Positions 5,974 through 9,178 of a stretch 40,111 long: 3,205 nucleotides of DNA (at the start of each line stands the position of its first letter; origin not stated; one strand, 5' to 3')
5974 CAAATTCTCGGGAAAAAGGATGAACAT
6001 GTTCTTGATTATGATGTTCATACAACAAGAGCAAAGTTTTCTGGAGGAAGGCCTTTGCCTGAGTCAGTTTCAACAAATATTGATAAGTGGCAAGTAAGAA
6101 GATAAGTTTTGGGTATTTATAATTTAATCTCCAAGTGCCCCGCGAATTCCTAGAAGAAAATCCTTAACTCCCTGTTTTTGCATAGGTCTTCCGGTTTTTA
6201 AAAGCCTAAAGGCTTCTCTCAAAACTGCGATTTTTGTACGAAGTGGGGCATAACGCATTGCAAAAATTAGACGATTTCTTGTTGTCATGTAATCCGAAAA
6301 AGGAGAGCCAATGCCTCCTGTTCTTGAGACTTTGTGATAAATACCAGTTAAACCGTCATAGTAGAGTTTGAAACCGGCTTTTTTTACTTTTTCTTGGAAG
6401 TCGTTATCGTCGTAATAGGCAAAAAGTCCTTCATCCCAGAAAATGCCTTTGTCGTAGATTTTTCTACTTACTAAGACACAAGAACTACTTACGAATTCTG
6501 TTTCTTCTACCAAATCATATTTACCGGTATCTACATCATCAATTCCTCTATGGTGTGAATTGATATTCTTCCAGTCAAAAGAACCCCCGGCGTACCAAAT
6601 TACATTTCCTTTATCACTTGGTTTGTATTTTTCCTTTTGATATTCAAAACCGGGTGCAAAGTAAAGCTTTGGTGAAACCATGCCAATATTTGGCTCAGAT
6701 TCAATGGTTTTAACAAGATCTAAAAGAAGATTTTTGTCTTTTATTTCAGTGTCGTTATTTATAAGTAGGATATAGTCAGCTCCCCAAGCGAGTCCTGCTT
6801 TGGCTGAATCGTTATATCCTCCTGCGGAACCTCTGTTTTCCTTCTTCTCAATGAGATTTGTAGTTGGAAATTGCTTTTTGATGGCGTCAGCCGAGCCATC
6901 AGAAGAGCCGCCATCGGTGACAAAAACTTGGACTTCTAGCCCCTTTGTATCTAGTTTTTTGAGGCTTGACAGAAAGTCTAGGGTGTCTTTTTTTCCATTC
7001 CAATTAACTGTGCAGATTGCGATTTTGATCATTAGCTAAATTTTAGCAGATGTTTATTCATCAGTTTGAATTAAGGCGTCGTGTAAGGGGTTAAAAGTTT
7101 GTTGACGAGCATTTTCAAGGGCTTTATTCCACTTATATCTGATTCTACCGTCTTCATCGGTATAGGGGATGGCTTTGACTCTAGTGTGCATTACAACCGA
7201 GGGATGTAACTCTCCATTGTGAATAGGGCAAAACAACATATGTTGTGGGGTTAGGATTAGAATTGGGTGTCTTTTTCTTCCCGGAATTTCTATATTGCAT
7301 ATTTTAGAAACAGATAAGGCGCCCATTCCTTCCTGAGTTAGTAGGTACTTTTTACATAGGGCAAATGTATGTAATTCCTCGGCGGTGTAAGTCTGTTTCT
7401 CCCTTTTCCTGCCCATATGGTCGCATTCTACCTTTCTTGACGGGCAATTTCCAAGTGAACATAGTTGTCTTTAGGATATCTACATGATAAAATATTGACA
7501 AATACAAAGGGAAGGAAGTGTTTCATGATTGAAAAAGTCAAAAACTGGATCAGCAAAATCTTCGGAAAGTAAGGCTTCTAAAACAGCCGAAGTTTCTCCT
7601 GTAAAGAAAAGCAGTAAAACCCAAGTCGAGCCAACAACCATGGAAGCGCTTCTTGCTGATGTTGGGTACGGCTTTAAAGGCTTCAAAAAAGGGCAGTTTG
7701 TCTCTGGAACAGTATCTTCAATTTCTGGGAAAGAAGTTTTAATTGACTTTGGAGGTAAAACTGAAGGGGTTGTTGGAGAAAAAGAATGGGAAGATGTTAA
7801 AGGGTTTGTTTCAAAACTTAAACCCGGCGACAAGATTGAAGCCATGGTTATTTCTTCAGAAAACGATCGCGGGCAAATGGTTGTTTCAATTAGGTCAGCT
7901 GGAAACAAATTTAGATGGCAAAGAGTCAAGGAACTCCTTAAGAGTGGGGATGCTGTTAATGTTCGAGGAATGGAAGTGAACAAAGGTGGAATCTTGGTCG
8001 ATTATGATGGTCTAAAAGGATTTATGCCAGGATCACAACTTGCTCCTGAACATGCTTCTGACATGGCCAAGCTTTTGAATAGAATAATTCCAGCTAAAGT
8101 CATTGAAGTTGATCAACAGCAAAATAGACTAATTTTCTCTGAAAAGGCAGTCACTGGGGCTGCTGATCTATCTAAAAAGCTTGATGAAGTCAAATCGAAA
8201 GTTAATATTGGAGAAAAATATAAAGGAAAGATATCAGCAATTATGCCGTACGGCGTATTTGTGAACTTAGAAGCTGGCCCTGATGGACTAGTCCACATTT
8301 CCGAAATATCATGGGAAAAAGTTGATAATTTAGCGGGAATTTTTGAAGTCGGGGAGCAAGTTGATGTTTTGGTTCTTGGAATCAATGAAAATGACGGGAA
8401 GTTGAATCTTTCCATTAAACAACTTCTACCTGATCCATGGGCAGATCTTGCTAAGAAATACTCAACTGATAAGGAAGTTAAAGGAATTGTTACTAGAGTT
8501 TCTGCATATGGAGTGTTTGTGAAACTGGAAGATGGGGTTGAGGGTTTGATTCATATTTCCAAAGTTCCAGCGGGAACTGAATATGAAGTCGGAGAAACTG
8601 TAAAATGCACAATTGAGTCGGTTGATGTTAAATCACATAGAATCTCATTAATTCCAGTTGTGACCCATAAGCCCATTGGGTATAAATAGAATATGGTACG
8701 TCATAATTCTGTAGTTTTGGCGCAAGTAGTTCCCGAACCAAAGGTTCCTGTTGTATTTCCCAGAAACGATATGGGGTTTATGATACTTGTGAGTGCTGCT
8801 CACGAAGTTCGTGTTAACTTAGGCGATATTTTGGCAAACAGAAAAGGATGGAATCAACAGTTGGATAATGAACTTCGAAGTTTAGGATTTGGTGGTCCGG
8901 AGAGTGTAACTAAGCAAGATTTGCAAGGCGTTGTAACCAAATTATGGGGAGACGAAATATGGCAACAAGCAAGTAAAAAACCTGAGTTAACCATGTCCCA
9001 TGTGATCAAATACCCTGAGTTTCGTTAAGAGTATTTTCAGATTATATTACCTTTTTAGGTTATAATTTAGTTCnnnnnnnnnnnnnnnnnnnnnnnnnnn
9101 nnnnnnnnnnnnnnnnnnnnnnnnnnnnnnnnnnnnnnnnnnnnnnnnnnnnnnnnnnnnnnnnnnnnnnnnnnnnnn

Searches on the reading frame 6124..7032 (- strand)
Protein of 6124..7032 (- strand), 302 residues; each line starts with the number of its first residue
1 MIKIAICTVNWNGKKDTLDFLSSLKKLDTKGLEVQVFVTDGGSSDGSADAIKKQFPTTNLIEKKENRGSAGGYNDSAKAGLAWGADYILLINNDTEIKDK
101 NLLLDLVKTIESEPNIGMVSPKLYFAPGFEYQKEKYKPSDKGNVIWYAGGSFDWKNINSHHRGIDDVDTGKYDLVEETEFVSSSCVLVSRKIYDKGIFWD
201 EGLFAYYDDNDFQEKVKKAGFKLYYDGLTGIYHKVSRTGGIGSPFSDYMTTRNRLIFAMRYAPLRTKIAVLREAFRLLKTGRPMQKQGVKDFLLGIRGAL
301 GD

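Call 11: search_protein_families(library=pfam, proteins=[window:6124-7032:-], max_evalue=0.001)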
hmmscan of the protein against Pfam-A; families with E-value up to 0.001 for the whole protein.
window:6124-7032:- (302 aa): 1 family
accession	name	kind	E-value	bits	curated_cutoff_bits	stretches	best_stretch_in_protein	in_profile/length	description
PF00535.33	Glycos_transf_2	-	4.9e-11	43.3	23.3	1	6-135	2-129/168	Glycosyl transferase family 2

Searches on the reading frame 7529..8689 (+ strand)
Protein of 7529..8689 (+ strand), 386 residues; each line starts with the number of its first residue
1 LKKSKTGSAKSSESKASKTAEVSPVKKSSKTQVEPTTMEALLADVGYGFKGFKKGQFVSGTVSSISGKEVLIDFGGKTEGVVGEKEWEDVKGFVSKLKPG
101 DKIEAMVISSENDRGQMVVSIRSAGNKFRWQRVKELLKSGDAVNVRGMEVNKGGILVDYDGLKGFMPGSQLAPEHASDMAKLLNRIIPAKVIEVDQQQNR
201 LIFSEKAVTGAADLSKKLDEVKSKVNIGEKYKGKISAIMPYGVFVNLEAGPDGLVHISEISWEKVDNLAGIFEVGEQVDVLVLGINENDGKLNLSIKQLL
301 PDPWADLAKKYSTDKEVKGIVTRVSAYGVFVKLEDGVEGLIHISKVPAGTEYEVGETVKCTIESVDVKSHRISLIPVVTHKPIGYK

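Call 11: search_protein_families(library=pfam, proteins=[window:7529-8689:+], max_evalue=0.001)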
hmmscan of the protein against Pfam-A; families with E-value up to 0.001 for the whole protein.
window:7529-8689:+ (386 aa): 4 families
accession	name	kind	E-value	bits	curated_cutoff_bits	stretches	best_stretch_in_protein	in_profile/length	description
PF00575.29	S1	-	1.4e-45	154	22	4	224-297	1-74/74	S1 RNA binding domain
PF23459.1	S1_RRP5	-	4.3e-11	43.6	27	1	314-367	4-63/72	RRP5 S1 domain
PF21710.3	Spt6_S1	-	2.6e-06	28.1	27.5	0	321-370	24-80/91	Spt6, S1/OB domain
PF21543.3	CvfB_2nd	-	1e-05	25.8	27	0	274-297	53-75/76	Virulence regulatory factor CvfB, second domain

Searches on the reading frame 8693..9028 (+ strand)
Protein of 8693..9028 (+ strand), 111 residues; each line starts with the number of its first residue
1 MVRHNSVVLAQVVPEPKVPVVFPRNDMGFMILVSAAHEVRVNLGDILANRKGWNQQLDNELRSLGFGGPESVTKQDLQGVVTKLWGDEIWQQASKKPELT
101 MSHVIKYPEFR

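Call 3: search_protein_families(library=pfam, proteins=[window:8693-9028:+], max_evalue=0.01)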
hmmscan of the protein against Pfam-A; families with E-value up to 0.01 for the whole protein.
window:8693-9028:+ (111 aa): 0 families

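Call 4: search_protein_families(library=ncbifam, proteins=[window:8693-9028:+], max_evalue=0.01)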
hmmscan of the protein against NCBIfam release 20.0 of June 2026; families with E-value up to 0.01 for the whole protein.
window:8693-9028:+ (111 aa): 0 families
